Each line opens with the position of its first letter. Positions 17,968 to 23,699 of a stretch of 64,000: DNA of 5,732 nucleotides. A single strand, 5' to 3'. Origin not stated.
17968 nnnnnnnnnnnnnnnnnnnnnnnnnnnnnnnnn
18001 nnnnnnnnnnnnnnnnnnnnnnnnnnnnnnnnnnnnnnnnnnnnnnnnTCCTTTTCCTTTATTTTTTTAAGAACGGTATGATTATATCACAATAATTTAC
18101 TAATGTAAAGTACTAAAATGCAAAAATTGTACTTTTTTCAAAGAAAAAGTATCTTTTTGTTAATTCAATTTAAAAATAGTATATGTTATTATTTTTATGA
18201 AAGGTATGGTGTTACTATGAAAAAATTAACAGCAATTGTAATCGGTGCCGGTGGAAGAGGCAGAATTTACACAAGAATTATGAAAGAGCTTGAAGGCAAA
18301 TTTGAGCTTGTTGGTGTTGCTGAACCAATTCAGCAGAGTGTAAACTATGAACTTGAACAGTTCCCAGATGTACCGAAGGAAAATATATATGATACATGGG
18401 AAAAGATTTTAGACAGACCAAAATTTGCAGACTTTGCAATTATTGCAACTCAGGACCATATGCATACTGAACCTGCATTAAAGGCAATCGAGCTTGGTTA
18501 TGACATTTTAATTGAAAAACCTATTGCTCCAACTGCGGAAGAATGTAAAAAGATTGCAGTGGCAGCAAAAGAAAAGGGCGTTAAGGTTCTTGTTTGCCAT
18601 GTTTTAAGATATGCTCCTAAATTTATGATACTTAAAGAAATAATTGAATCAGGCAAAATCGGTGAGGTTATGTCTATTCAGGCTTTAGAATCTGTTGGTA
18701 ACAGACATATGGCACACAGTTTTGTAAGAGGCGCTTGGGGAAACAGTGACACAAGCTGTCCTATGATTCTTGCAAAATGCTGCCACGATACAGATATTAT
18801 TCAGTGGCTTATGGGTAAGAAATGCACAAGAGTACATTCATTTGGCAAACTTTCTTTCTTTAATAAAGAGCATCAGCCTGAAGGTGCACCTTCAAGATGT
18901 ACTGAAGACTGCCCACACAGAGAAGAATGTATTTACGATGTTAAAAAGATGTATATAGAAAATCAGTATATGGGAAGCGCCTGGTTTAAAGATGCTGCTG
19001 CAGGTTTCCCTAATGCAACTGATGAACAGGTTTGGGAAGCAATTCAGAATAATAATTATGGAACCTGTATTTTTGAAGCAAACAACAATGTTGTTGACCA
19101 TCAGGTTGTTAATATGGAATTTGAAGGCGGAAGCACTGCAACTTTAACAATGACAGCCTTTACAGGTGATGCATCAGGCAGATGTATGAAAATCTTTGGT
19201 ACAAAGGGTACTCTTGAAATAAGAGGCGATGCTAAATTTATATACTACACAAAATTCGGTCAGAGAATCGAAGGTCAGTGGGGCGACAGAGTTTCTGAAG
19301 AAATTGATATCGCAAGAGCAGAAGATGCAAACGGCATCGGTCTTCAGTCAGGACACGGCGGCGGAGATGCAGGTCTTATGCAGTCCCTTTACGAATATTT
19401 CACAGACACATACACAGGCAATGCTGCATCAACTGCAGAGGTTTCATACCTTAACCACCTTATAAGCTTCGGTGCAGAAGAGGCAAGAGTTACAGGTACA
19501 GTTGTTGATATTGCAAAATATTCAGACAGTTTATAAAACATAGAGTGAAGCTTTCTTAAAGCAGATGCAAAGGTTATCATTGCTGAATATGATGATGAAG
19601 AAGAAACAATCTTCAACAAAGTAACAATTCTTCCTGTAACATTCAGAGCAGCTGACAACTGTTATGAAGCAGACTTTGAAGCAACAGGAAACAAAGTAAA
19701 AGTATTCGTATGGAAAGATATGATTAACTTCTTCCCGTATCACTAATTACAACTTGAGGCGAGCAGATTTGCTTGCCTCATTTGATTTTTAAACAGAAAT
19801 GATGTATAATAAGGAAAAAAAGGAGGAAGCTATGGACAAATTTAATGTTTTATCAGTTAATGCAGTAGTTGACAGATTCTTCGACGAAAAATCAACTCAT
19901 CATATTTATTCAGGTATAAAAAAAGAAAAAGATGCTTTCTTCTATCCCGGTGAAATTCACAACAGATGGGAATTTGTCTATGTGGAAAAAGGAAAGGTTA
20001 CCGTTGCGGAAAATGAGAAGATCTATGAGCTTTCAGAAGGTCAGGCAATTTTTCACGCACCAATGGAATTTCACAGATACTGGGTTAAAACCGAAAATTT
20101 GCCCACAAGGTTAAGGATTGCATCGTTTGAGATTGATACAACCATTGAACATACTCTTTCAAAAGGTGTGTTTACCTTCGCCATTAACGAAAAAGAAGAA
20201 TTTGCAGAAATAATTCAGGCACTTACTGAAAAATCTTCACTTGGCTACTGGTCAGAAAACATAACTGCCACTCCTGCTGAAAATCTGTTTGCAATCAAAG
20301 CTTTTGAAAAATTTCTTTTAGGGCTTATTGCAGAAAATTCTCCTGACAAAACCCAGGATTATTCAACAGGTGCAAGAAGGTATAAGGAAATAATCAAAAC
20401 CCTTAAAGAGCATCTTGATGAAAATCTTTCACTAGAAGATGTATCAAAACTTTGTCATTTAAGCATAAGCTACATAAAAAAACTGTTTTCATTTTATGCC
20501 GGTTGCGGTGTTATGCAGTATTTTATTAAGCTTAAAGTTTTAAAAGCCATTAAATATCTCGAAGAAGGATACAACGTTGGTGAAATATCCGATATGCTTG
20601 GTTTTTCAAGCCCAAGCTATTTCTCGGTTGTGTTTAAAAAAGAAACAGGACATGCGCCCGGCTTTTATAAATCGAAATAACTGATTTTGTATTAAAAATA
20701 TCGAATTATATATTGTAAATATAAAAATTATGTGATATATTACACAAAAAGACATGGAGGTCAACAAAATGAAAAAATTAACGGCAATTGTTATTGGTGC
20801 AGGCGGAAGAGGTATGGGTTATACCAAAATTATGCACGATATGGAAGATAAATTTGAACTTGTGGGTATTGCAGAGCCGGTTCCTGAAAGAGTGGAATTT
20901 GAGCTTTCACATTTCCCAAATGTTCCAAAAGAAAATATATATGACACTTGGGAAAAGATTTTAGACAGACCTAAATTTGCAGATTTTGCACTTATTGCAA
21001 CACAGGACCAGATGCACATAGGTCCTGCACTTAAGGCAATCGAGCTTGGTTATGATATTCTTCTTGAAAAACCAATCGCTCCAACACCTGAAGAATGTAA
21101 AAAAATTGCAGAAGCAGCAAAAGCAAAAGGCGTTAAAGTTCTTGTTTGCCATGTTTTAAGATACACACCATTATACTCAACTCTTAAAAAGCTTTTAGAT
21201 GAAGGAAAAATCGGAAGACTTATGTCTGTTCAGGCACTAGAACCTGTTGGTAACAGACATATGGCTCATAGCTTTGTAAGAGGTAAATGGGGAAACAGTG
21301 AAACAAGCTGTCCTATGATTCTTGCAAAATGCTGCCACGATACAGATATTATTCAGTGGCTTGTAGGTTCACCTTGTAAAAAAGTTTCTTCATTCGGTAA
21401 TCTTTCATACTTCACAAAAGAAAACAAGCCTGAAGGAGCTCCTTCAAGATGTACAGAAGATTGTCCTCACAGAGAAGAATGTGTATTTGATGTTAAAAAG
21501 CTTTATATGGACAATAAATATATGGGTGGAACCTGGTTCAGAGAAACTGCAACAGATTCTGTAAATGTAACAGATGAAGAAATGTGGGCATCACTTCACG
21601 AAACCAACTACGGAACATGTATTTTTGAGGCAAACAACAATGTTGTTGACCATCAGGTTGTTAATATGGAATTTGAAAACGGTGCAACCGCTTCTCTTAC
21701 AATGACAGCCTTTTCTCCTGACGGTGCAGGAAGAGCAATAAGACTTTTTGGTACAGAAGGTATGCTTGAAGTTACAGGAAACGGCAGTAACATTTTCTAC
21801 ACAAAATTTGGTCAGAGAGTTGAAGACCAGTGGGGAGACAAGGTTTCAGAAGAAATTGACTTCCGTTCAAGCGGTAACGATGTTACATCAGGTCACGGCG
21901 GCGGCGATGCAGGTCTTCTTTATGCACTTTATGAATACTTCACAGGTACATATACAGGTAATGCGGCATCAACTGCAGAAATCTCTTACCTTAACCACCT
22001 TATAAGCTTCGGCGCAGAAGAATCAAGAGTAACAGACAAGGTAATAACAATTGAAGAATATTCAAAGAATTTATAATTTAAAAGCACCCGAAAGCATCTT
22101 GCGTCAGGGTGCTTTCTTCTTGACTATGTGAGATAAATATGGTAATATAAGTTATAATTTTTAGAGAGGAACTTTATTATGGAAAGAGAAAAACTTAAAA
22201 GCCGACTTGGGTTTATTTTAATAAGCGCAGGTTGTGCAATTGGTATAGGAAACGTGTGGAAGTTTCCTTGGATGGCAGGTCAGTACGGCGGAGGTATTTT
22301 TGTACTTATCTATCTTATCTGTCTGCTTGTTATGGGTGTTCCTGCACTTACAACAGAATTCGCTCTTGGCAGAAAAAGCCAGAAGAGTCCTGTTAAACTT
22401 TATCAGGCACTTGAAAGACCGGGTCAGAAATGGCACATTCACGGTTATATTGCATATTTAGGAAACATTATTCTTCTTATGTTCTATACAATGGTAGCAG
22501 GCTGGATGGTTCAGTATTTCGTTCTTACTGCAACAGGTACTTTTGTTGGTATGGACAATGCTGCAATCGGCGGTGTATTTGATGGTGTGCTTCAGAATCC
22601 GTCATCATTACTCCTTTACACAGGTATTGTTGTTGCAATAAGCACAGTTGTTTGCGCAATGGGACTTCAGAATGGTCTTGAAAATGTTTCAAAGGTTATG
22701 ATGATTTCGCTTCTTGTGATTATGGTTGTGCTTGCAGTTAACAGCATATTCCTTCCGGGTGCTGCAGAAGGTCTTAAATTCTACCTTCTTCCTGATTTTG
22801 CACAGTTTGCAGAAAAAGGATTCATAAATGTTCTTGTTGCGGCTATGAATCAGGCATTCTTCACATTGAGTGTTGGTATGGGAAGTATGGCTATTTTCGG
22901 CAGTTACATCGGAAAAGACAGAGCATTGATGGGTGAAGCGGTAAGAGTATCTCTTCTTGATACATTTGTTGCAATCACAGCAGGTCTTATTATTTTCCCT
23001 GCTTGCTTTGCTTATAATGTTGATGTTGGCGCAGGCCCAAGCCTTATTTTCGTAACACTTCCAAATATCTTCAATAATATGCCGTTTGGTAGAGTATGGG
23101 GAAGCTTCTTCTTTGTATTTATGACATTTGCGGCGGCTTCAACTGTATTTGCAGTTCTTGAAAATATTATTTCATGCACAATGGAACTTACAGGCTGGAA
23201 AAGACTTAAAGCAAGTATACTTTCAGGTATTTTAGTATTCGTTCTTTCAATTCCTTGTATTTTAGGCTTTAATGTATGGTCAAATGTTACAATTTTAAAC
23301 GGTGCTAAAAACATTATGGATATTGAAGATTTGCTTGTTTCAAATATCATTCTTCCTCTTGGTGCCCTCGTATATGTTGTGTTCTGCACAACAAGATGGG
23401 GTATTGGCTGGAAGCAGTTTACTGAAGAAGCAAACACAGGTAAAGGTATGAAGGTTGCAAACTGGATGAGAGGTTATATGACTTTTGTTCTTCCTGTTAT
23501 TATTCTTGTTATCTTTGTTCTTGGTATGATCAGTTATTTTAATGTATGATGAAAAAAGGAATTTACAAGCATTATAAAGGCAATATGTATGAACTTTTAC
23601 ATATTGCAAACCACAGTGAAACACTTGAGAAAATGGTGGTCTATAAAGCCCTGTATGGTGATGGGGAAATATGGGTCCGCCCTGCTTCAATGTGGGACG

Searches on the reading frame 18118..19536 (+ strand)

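Call 74: search_protein_families(library=pfam, proteins=[window:18118-19536:+], max_evalue=0.001)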
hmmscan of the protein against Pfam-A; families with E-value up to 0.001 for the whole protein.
window:18118-19536:+ (472 aa): 4 families
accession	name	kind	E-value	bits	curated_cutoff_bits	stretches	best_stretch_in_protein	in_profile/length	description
PF01408.29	GFO_IDH_MocA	-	2e-17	64.4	24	1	40-160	4-119/120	Oxidoreductase family, NAD-binding Rossmann fold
PF22725.1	GFO_IDH_MocA_C3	-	6.2e-15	55.7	27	2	171-244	3-73/124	GFO/IDH/MocA C-terminal domain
PF02894.22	GFO_IDH_MocA_C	-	3.4e-13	50.3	22.9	1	173-396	1-155/218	Oxidoreductase family, C-terminal alpha/beta domain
PF22685.1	Gal80p_C-like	-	7.2e-05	23.4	29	0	167-240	1-75/152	Gal80p, C-terminal domain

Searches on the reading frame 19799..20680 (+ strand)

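Call 74: search_protein_families(library=pfam, proteins=[window:19799-20680:+], max_evalue=0.001)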
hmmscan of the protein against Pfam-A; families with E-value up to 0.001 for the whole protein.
window:19799-20680:+ (293 aa): 4 families
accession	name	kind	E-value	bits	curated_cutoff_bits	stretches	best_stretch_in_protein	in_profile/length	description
PF00165.29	HTH_AraC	-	1.7e-15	57.1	26.6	2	258-284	9-34/42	Bacterial regulatory helix-turn-helix proteins, AraC family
PF12833.13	HTH_18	-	9e-14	52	33.6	1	218-291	4-78/80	Helix-turn-helix domain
PF02311.25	AraC_binding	-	1.5e-09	38.1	21.1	1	43-142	10-112/135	AraC-like ligand binding domain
PF07883.17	Cupin_2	-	5e-07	29.8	27.2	1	52-105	14-66/70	Cupin domain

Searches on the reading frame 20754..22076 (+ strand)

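Call 74: search_protein_families(library=pfam, proteins=[window:20754-22076:+], max_evalue=0.001)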
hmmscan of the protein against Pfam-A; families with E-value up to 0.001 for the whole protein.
window:20754-22076:+ (440 aa): 3 families
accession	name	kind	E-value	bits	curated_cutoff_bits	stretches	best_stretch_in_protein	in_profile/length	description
PF01408.29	GFO_IDH_MocA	-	1.5e-17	64.8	24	1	12-132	4-119/120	Oxidoreductase family, NAD-binding Rossmann fold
PF22725.1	GFO_IDH_MocA_C3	-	1.2e-15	58.1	27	2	141-216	1-73/124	GFO/IDH/MocA C-terminal domain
PF02894.22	GFO_IDH_MocA_C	-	2.6e-12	47.4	22.9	1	145-358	1-150/218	Oxidoreductase family, C-terminal alpha/beta domain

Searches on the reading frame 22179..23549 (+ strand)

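Call 74: search_protein_families(library=pfam, proteins=[window:22179-23549:+], max_evalue=0.001)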
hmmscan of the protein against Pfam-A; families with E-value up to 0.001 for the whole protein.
window:22179-23549:+ (456 aa): 1 family
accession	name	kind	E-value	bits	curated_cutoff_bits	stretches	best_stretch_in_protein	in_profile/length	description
PF00209.24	SNF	-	2.7e-54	185.2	27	2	151-453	183-484/524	Sodium:neurotransmitter symporter family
